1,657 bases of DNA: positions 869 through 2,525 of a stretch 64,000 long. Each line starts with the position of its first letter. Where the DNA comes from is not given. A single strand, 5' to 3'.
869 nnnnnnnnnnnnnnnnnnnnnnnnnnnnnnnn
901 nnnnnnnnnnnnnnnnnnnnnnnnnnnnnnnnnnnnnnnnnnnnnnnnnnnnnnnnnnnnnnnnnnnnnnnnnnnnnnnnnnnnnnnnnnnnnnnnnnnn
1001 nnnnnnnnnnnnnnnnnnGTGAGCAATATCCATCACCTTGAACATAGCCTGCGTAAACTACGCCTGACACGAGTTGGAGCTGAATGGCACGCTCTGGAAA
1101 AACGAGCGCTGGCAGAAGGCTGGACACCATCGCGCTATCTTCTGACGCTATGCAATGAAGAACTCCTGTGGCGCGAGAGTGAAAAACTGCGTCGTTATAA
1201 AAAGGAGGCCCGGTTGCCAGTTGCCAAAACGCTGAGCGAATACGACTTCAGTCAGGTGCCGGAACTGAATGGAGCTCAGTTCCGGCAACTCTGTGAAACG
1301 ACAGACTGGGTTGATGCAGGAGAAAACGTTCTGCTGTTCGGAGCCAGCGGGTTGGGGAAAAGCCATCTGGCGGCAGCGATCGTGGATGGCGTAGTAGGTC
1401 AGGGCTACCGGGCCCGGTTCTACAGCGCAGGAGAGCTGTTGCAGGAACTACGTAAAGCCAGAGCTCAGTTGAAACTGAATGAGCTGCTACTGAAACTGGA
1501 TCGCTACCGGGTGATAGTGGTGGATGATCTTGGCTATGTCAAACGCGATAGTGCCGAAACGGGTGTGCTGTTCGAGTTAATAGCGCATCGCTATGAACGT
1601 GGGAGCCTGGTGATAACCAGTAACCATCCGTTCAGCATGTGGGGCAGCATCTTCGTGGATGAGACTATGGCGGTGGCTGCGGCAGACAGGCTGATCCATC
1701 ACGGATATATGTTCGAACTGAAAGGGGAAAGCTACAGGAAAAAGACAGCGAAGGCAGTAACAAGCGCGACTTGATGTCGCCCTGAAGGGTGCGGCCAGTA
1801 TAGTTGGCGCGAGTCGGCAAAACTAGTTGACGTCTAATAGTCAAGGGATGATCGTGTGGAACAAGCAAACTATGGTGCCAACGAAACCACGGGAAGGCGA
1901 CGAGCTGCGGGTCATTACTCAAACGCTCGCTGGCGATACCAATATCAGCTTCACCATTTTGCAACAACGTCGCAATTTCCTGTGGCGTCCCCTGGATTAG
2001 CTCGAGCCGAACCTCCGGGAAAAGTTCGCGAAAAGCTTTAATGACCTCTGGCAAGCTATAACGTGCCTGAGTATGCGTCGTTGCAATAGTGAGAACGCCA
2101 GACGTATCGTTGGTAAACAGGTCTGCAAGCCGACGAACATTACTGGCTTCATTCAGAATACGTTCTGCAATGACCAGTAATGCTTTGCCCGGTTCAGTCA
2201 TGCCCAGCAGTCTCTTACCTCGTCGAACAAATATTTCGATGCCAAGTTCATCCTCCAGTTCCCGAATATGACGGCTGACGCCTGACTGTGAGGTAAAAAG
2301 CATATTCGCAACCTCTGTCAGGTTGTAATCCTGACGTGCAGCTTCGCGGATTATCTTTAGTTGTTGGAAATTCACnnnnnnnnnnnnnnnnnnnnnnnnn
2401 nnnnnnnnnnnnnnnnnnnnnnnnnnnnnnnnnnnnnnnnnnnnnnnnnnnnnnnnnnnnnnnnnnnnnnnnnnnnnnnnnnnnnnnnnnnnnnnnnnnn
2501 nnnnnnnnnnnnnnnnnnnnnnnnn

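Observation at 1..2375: IS21-family element inserted into cbl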

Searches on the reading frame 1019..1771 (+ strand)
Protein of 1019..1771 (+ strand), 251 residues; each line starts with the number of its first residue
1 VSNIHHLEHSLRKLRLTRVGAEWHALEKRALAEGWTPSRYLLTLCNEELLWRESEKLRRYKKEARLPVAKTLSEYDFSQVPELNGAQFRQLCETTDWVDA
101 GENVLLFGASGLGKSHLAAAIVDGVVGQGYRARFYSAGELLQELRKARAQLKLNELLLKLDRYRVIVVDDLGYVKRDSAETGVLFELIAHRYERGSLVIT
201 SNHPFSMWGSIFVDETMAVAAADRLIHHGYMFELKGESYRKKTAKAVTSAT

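Call 4: search_protein_families(proteins=[window:1019-1771:+], library=ncbifam)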
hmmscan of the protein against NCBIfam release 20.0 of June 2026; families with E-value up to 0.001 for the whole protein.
window:1019-1771:+ (251 aa): 13 families
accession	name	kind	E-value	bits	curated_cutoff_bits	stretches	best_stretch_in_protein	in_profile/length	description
NF038214.1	IS21_help_AAA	equivalog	1.8e-79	266.7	200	1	11-242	1-231/232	IS21-like element helper ATPase IstB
NF006038.0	PRK08181.1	subfamily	2.1e-70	237.1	317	1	7-245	13-251/271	transposase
NF005098.0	PRK06526.1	subfamily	1.4e-53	182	296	1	10-245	19-253/266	transposase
NF006616.1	PRK09183.1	subfamily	1.7e-50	171.7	300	1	7-244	7-245/253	IS21-like element helper ATPase IstB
NF005992.0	PRK08116.1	subfamily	2.1e-19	69.7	189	1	101-247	112-259/269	hypothetical protein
NF005304.0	PRK06835.1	equivalog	1.5e-14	53.8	215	1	100-245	182-325/330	ATP-binding protein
TIGR03420.1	DnaA_homol_Hda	equivalog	2.4e-09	37.1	194.8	1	87-203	25-132/226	DnaA regulatory inactivator Hda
TIGR00362.1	DnaA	equivalog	1.2e-07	31.1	343.9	1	103-203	139-242/437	chromosomal replication initiator protein DnaA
NF001154.0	PRK00149.3-3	equivalog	1.6e-07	30.7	410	1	103-203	152-257/462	chromosomal replication initiator protein DnaA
NF040713.1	ZapE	equivalog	8.1e-06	25.3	140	1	101-245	52-200/344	cell division protein ZapE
NF009043.0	PRK12377.1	subfamily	2.5e-05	24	389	1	103-193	103-194/248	ATP-binding protein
NF006505.0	PRK08939.1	equivalog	8.3e-05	22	228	1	89-173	144-228/306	primosomal protein DnaI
NF005931.1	PRK07952.1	equivalog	0.00014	21.5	357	1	105-192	103-192/246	replicative helicase loader DnaC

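Call 36: find_encoding_contigs(protein=window:1019-1771:+, flank=6000, max_places=10)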
Protein seq(251 aa) (251 aa): 23 contigs read that carry it; 10 places shown.
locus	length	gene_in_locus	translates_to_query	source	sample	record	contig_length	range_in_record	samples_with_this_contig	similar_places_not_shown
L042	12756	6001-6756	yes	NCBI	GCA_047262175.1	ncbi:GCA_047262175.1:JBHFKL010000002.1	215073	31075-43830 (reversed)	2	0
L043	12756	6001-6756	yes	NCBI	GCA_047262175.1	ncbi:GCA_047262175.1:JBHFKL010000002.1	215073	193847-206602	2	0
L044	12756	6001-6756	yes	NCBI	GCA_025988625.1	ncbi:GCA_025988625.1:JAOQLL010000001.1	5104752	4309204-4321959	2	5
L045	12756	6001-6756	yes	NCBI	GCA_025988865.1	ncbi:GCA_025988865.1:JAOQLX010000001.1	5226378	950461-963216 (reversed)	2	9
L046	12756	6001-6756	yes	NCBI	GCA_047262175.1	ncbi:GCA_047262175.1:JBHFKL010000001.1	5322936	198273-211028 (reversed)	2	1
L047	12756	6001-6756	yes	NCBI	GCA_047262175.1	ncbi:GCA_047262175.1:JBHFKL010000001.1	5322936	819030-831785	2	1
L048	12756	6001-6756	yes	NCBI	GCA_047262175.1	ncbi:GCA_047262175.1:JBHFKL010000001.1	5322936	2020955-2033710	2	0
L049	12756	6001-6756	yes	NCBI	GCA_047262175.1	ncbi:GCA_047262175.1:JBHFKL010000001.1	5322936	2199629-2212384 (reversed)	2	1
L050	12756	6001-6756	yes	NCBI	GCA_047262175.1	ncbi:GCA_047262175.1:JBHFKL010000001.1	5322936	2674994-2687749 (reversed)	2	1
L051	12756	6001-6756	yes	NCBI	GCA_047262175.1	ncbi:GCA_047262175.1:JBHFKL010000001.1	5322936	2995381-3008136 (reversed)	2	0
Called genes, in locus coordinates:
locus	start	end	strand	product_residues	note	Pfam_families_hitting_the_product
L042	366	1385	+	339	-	PF01548:DEDD_Tnp_IS110, PF02371:Transposase_20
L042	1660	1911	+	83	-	-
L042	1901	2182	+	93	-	PF05016:ParE_toxin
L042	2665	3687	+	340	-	PF00872:Transposase_mut, PF10551:MULE (weak)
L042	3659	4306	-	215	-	PF13276:HTH_21, PF00665:rve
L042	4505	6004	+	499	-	PF27155:Y4rL_C, PF22483:Mu-transpos_C_2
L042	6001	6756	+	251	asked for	PF01695:IstB_IS21, PF00308:Bac_DnaA (weak), PF13191:AAA_16 (faint)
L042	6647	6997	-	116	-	PF01527:HTH_Tnp_1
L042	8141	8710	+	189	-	-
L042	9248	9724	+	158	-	PF05591:T6SS_VipA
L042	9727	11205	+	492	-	PF05943:VipB, PF18945:VipB_2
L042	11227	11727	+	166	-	-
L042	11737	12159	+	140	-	-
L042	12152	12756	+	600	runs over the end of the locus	PF05947:T6SS_TssF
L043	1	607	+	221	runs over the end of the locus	PF12833:HTH_18, PF00165:HTH_AraC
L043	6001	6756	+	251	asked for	PF01695:IstB_IS21, PF00308:Bac_DnaA (weak), PF13191:AAA_16 (faint)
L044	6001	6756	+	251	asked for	PF01695:IstB_IS21, PF00308:Bac_DnaA (weak), PF13191:AAA_16 (faint)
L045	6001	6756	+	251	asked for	PF01695:IstB_IS21, PF00308:Bac_DnaA (weak), PF13191:AAA_16 (faint)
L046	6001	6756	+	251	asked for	PF01695:IstB_IS21, PF00308:Bac_DnaA (weak), PF13191:AAA_16 (faint)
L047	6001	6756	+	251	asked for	PF01695:IstB_IS21, PF00308:Bac_DnaA (weak), PF13191:AAA_16 (faint)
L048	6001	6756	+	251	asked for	PF01695:IstB_IS21, PF00308:Bac_DnaA (weak), PF13191:AAA_16 (faint)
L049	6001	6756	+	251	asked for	PF01695:IstB_IS21, PF00308:Bac_DnaA (weak), PF13191:AAA_16 (faint)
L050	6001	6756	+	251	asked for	PF01695:IstB_IS21, PF00308:Bac_DnaA (weak), PF13191:AAA_16 (faint)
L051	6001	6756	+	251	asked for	PF01695:IstB_IS21, PF00308:Bac_DnaA (weak), PF13191:AAA_16 (faint)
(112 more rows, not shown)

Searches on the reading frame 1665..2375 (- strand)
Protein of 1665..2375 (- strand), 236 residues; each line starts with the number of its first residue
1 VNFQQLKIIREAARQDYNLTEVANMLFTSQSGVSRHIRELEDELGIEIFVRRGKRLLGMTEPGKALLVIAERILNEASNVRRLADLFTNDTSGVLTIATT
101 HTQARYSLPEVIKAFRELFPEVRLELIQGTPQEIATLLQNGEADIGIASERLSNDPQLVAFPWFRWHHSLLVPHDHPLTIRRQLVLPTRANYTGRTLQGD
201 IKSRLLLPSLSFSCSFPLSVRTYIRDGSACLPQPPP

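Call 4: search_protein_families(proteins=[window:1665-2375:-], library=ncbifam)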
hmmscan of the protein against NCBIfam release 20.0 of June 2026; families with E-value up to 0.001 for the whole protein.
window:1665-2375:- (236 aa): 50 families (the best 25 are shown)
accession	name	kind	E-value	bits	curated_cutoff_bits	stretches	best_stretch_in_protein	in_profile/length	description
NF009324.0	PRK12679.1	equivalog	6.8e-120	399.9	491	1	1-202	1-202/316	HTH-type transcriptional regulator Cbl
NF009327.0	PRK12684.1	subfamily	1.4e-78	264.2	402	1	1-193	1-193/313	CysB family HTH-type transcriptional regulator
NF009326.0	PRK12681.1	equivalog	1.8e-60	205.1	436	1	1-193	1-193/324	HTH-type transcriptional regulator CysB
NF009325.0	PRK12680.1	equivalog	1.6e-34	119.7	482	1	1-182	1-182/327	LysR family transcriptional regulator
NF040786.1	LysR_Sec_metab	equivalog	1.6e-30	106.2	250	1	1-175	1-172/298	selenium metabolism-associated LysR family transcriptional regulator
NF053705.1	TransRegGltCGpos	equivalog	6.8e-29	101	350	1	1-186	1-184/300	glutamate biosynthesis transcriptional regulator GltC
NF047520.1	trans_act_CidR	equivalog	2.5e-23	82.7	415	1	1-186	1-183/292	cidABC operon transcriptional activator CidR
NF008416.0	PRK11242.1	equivalog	5.9e-23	81.6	277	1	15-189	14-186/300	transcriptional regulator CynR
NF040889.1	trans_reg_YeiE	equivalog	6.5e-23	81.4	480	1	3-184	5-178/288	DNA-binding transcriptional regulator YeiE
TIGR03339.1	phn_lysR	subfamily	1e-22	80.7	341.1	1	5-186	1-176/279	aminoethylphosphonate catabolism associated LysR family transcriptional regulator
NF047354.1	trans_reg_GltC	equivalog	2.4e-22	79.8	300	1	1-184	1-183/290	glutamate biosynthesis transcriptional regulator GltC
NF008095.0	PRK10837.1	subfamily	4.2e-22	78.7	281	1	3-182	5-176/290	LysR family transcriptional regulator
NF008722.0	PRK11716.1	equivalog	2.3e-21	76.1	246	1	1-165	1-162/293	HTH-type transcriptional activator IlvY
NF052633.1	LysR_TF_PsrA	exception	1.9e-20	73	540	1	19-185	22-186/297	L-proline-binding transcription factor PsrA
NF058504.1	TransRegCcpCBac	equivalog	1.1e-19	71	400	1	1-148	1-146/287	transcriptional regulator CcpC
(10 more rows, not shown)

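Call 10: find_encoding_contigs(protein=window:1668-2375:-, flank=10000, max_places=8)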
Protein seq(236 aa) (236 aa): no gene with exactly this product is on record in the collection.

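Call 37: find_encoding_contigs(protein=window:1779-2375:-, flank=3000, max_places=10)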
Protein seq(199 aa) (199 aa): 1 contig read that carries it; 1 place shown.
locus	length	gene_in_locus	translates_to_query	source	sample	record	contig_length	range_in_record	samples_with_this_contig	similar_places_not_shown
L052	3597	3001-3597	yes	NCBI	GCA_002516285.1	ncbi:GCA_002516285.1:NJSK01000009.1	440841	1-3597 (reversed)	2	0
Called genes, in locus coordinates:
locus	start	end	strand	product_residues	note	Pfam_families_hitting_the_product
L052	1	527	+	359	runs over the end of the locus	PF02277:DBI_PRT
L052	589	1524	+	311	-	PF03734:YkuD, PF17969:Ldt_C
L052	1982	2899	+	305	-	PF00126:HTH_1, PF03466:LysR_substrate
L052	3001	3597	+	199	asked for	PF00126:HTH_1, PF03466:LysR_substrate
